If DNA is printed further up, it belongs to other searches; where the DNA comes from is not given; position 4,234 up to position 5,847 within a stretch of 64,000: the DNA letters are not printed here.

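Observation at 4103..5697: FixC-FixX (ETF:quinone oxidoreductase pair) embedded in the same operon as the MamI-like and MamE-like genes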

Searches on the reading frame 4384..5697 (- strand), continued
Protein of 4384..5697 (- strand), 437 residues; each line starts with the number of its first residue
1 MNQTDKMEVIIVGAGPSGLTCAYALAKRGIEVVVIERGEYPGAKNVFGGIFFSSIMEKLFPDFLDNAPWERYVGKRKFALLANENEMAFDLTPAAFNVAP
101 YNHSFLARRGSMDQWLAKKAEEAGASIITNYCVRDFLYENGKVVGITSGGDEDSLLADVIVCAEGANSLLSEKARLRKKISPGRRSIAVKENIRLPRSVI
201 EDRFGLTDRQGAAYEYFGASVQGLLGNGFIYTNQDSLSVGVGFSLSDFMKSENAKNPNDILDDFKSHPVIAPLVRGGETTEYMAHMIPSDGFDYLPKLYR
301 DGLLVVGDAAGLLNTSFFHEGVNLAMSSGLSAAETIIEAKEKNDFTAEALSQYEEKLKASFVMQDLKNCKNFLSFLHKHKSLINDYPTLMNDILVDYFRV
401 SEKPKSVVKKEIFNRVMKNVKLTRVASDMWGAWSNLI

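Call 15: find_related_loci(query=window:4384-5697:-, collection=genome_contigs, flank=10000)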
Query window:4384-5697:- (437 aa) in genome_contigs; peptide patterns used: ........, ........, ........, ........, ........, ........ (x = any residue, [..] = any of these).
179 stretches matched a pattern; 18 encode a relative of the query (tblastn E <= 1e-3); 18 distinct loci.
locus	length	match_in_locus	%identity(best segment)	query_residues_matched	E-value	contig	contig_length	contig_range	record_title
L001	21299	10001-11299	84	5-437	0e+0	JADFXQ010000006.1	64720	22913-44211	MAG: Candidatus Omnitrophota bacterium isolate nDJH15bin13 nDJH15_bin13_NODE_6_length_64720_cov_5.599864, whole genome s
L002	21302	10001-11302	66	5-437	0e+0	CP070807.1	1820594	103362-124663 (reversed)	MAG: Candidatus Omnitrophota bacterium isolate bin1292 chromosome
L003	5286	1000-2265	55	5-424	6e-166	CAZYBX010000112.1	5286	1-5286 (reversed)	MAG TPA_asm: uncultured Planctomycetia bacterium isolate SRP214966_co4_24 genome assembly, contig: NODE_23216_length_528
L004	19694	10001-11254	50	5-415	2e-132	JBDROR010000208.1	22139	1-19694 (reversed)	MAG: bacterium isolate MEGAHIT-group-1.965 k141_3373286, whole genome shotgun sequence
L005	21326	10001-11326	46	1-437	3e-129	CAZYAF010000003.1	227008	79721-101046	MAG TPA_asm: uncultured Acidobacteriota bacterium isolate SRP068000_co3_527 genome assembly, contig: NODE_9_length_22700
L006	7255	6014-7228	50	4-410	1e-124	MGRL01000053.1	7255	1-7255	MAG: Deltaproteobacteria bacterium RIFCSPHIGHO2_02_FULL_43_33 rifcsphigho2_02_scaffold_24665, whole genome shotgun seque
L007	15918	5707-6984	47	5-432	2e-120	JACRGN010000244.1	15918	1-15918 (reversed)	MAG: Nitrospinota bacterium isolate NC_groundwater_1752_Pr3_B-0.1um_39_30 SR-2_scaffold_141_2222584, whole genome shotgu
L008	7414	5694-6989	44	1-436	1e-109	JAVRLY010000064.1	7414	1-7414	MAG: Desulfurella sp. isolate TVZ.SD19.54 Campylobacterota_6_MX7.9_1645_7415_14.376921, whole genome shotgun sequence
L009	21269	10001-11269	41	5-432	4e-104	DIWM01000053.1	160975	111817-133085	MAG TPA_asm: Deltaproteobacteria bacterium UBA6106 UBA6106_contig_5427, whole genome shotgun sequence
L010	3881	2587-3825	43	3-419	2e-97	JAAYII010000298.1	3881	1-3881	MAG: Peptococcaceae bacterium isolate AS09scLD_81 310218_AS09, whole genome shotgun sequence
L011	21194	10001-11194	43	4-405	2e-94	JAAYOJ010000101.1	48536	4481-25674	MAG: Peptococcaceae bacterium isolate AS21ysBPME_346 52277_AS21, whole genome shotgun sequence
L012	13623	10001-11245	40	5-430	9e-94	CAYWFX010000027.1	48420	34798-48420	MAG TPA_asm: uncultured Syntrophomonas sp. isolate SRP302447_co4_189 genome assembly, contig: NODE_2082_length_48420_cov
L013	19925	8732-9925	43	4-405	3e-92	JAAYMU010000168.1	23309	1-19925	MAG: Peptococcaceae bacterium isolate AS20ysBPTH_5 93905_AS20, whole genome shotgun sequence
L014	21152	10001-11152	37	27-415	3e-86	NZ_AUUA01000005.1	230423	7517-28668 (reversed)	Leminorella grimontii ATCC 33999 = DSM 5078 G544DRAFT_scaffold00005.5_C, whole genome shotgun sequence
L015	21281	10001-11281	38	5-422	1e-85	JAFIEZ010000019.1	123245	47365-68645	MAG: Bacteroidetes bacterium isolate coassembly_bin.10 k141_77279, whole genome shotgun sequence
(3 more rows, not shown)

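Call 25: find_encoding_contigs(protein=P0038, flank=8000, max_places=3)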
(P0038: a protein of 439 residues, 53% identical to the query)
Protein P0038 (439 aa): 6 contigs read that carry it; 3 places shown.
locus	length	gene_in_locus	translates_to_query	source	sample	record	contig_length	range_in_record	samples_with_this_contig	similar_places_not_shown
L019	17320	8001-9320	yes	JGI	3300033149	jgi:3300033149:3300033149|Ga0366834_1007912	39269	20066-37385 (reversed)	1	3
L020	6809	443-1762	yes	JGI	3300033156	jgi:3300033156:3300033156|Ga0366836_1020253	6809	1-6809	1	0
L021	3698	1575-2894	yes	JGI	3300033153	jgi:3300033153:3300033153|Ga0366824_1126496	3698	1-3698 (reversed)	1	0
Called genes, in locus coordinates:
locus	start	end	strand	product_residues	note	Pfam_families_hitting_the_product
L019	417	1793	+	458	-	PF04055:Radical_SAM, PF13353:Fer4_12 (faint)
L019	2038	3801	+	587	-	PF00664:ABC_membrane, PF00005:ABC_tran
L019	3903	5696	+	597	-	PF02743:dCache_1, PF17201:Cache_3-Cache_2, PF00672:HAMP, PF02518:HATPase_c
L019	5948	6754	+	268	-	PF00072:Response_reg, PF00165:HTH_AraC (weak), PF12833:HTH_18, PF00165:HTH_AraC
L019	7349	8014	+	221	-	PF00376:MerR, PF12728:HTH_17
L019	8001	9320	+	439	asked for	PF01266:DAO (weak), PF01494:FAD_binding_3, PF01946:Thi4 (weak), PF03486:HI0933_like (faint), PF07992:Pyr_redox_2 (weak), PF13450:NAD_binding_8 (weak), PF13738:Pyr_redox_3 (weak), PF26311:ETF-QO_FixC_C (weak), +1 more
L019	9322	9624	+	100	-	PF05187:Fer4_ETF_QO, PF12797:Fer4_2 (faint), PF12837:Fer4_6 (faint), PF13237:Fer4_10 (weak), PF12838:Fer4_7 (weak), PF13187:Fer4_9 (weak)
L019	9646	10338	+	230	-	PF04298:Zn_peptidase_2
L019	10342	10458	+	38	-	-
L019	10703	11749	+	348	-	PF00595:PDZ (weak), PF13180:PDZ_2, PF12812:PDZ_1 (faint), PF04495:GRASP55_65 (faint), PF17820:PDZ_6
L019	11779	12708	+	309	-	PF00089:Trypsin, PF13365:Trypsin_2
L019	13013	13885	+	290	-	PF01545:Cation_efflux, PF16916:ZT_dimer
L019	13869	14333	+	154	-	PF00581:Rhodanese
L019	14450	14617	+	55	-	PF26391:MamI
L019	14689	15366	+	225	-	PF13432:TPR_16 (weak), PF00515:TPR_1 (weak), PF12895:ANAPC3 (weak), PF00515:TPR_1, PF07719:TPR_2 (weak), PF13181:TPR_8, PF13414:TPR_11 (weak), PF00515:TPR_1, +8 more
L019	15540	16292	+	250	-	PF04011:LemA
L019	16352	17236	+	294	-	PF01545:Cation_efflux, PF16916:ZT_dimer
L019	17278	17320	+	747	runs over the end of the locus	PF00595:PDZ (weak), PF13180:PDZ_2, PF17820:PDZ_6, PF02579:Nitro_FeMo-Co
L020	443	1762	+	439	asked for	PF01266:DAO (weak), PF01494:FAD_binding_3, PF01946:Thi4 (weak), PF03486:HI0933_like (faint), PF07992:Pyr_redox_2 (weak), PF13450:NAD_binding_8 (weak), PF13738:Pyr_redox_3 (weak), PF26311:ETF-QO_FixC_C (weak), +1 more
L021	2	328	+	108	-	?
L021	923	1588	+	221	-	PF00376:MerR, PF12728:HTH_17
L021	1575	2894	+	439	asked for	PF01266:DAO (weak), PF01494:FAD_binding_3, PF01946:Thi4 (weak), PF03486:HI0933_like (faint), PF07992:Pyr_redox_2 (weak), PF13450:NAD_binding_8 (weak), PF13738:Pyr_redox_3 (weak), PF26311:ETF-QO_FixC_C (weak), +1 more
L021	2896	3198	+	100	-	PF05187:Fer4_ETF_QO, PF12797:Fer4_2 (faint), PF12837:Fer4_6 (faint), PF13237:Fer4_10 (weak), PF12838:Fer4_7 (weak), PF13187:Fer4_9 (weak)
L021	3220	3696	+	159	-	?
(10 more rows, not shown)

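Call 26: find_encoding_contigs(protein=P0070, flank=8000, max_places=3)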
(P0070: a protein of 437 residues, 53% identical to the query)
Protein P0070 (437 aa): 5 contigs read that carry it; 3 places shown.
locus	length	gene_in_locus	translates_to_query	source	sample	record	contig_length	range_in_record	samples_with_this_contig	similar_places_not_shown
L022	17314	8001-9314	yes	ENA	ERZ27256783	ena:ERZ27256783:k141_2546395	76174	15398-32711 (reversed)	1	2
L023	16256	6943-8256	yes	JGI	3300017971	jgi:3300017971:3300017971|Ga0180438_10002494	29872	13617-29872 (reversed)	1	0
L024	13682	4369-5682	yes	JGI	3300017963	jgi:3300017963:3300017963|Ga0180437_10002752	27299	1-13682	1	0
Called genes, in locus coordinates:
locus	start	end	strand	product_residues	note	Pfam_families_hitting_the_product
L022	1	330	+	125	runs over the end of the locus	PF12986:DUF3870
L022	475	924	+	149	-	PF12986:DUF3870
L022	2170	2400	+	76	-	-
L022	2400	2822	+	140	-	PF00376:MerR (weak), PF12728:HTH_17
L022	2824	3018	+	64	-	-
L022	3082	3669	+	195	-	-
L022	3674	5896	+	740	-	-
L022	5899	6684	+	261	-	PF01012:ETF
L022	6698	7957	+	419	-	PF00037:Fer4 (faint), PF12837:Fer4_6 (faint), PF12838:Fer4_7 (weak), PF01012:ETF, PF00766:ETF_alpha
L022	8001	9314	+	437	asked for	PF00890:FAD_binding_2 (weak), PF01266:DAO, PF01494:FAD_binding_3, PF01946:Thi4, PF03486:HI0933_like (weak), PF07992:Pyr_redox_2 (weak), PF12831:FAD_oxidored, PF26311:ETF-QO_FixC_C, +5 more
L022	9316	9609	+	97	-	PF05187:Fer4_ETF_QO (weak), PF13237:Fer4_10 (faint), PF13187:Fer4_9 (faint)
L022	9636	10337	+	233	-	PF04298:Zn_peptidase_2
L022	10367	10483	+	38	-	-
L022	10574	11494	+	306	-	PF12812:PDZ_1 (faint), PF13180:PDZ_2, PF17820:PDZ_6, PF00595:PDZ, PF13180:PDZ_2 (weak), PF17820:PDZ_6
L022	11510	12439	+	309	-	PF00089:Trypsin, PF13365:Trypsin_2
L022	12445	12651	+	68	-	-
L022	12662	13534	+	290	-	PF01545:Cation_efflux, PF16916:ZT_dimer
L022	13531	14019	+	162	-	PF00581:Rhodanese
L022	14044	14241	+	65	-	PF26391:MamI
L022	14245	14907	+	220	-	-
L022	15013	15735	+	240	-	PF04011:LemA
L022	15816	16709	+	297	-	PF01545:Cation_efflux, PF16916:ZT_dimer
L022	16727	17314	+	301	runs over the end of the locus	PF01545:Cation_efflux, PF16916:ZT_dimer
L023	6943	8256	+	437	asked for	PF00890:FAD_binding_2 (weak), PF01266:DAO, PF01494:FAD_binding_3, PF01946:Thi4, PF03486:HI0933_like (weak), PF07992:Pyr_redox_2 (weak), PF12831:FAD_oxidored, PF26311:ETF-QO_FixC_C, +5 more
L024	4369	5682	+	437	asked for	PF00890:FAD_binding_2 (weak), PF01266:DAO, PF01494:FAD_binding_3, PF01946:Thi4, PF03486:HI0933_like (weak), PF07992:Pyr_redox_2 (weak), PF12831:FAD_oxidored, PF26311:ETF-QO_FixC_C, +5 more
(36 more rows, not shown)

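Call 27: find_encoding_contigs(protein=P0116, flank=8000, max_places=2)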
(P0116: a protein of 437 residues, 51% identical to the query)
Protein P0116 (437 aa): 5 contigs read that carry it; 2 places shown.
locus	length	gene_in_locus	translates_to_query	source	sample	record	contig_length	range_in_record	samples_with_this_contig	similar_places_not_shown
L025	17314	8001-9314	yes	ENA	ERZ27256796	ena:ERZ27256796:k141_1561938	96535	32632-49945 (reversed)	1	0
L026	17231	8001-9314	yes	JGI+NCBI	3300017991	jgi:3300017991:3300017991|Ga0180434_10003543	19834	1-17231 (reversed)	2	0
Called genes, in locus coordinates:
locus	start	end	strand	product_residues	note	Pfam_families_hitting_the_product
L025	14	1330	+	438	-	PF02985:HEAT (faint), PF03130:HEAT_PBS (faint), PF13513:HEAT_EZ (faint), PF13646:HEAT_2, PF21581:SCD (faint), PF00514:Arm (faint), PF13646:HEAT_2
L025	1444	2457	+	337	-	-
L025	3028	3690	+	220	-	PF00376:MerR (weak), PF12728:HTH_17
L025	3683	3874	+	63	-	-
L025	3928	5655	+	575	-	PF02985:HEAT (faint), PF13513:HEAT_EZ (faint), PF12717:Cnd1 (faint), PF13646:HEAT_2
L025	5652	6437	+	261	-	PF01012:ETF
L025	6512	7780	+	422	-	PF00037:Fer4, PF12797:Fer4_2 (faint), PF12837:Fer4_6 (weak), PF12838:Fer4_7, PF13187:Fer4_9, PF13237:Fer4_10, PF01012:ETF, PF00766:ETF_alpha, +1 more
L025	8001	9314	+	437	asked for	PF00890:FAD_binding_2 (weak), PF01266:DAO, PF01494:FAD_binding_3, PF01946:Thi4, PF12831:FAD_oxidored, PF13450:NAD_binding_8 (weak), PF13738:Pyr_redox_3 (weak), PF21162:ETFQO_UQ-bd (weak), +3 more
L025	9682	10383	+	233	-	PF04298:Zn_peptidase_2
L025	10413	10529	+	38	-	-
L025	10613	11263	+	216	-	PF00595:PDZ, PF13180:PDZ_2 (weak), PF17820:PDZ_6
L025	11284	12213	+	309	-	PF00089:Trypsin, PF13365:Trypsin_2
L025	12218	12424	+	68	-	-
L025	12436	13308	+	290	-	PF01545:Cation_efflux, PF16916:ZT_dimer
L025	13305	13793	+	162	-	PF00581:Rhodanese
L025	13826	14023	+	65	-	PF26391:MamI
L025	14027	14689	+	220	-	-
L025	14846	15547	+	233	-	PF04011:LemA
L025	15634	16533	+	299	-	PF01545:Cation_efflux, PF16916:ZT_dimer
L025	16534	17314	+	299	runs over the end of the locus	PF01545:Cation_efflux, PF16916:ZT_dimer (weak)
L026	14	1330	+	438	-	PF02985:HEAT (faint), PF03130:HEAT_PBS (faint), PF13513:HEAT_EZ (faint), PF13646:HEAT_2, PF21581:SCD (faint), PF00514:Arm (faint), PF13646:HEAT_2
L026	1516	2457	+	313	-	-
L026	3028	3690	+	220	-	PF00376:MerR (weak), PF12728:HTH_17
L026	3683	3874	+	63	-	-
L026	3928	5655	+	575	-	PF02985:HEAT (faint), PF13513:HEAT_EZ (faint), PF12717:Cnd1 (faint), PF13646:HEAT_2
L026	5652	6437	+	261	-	PF01012:ETF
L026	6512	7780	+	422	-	PF00037:Fer4, PF12797:Fer4_2 (faint), PF12837:Fer4_6 (weak), PF12838:Fer4_7, PF13187:Fer4_9, PF13237:Fer4_10, PF01012:ETF, PF00766:ETF_alpha, +1 more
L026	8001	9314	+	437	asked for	PF00890:FAD_binding_2 (weak), PF01266:DAO, PF01494:FAD_binding_3, PF01946:Thi4, PF12831:FAD_oxidored, PF13450:NAD_binding_8 (weak), PF13738:Pyr_redox_3 (weak), PF21162:ETFQO_UQ-bd (weak), +3 more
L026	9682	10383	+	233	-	PF04298:Zn_peptidase_2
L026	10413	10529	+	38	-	-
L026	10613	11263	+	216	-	PF00595:PDZ, PF13180:PDZ_2 (weak), PF17820:PDZ_6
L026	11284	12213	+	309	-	PF00089:Trypsin, PF13365:Trypsin_2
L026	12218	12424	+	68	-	-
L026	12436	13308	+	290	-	PF01545:Cation_efflux, PF16916:ZT_dimer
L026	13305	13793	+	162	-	PF00581:Rhodanese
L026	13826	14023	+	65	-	PF26391:MamI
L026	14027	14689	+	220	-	-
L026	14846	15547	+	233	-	PF04011:LemA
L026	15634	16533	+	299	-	PF01545:Cation_efflux, PF16916:ZT_dimer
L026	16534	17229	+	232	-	PF01545:Cation_efflux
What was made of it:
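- In L022 and L025 it lies 5 kb from fixC (calls 26, 27).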
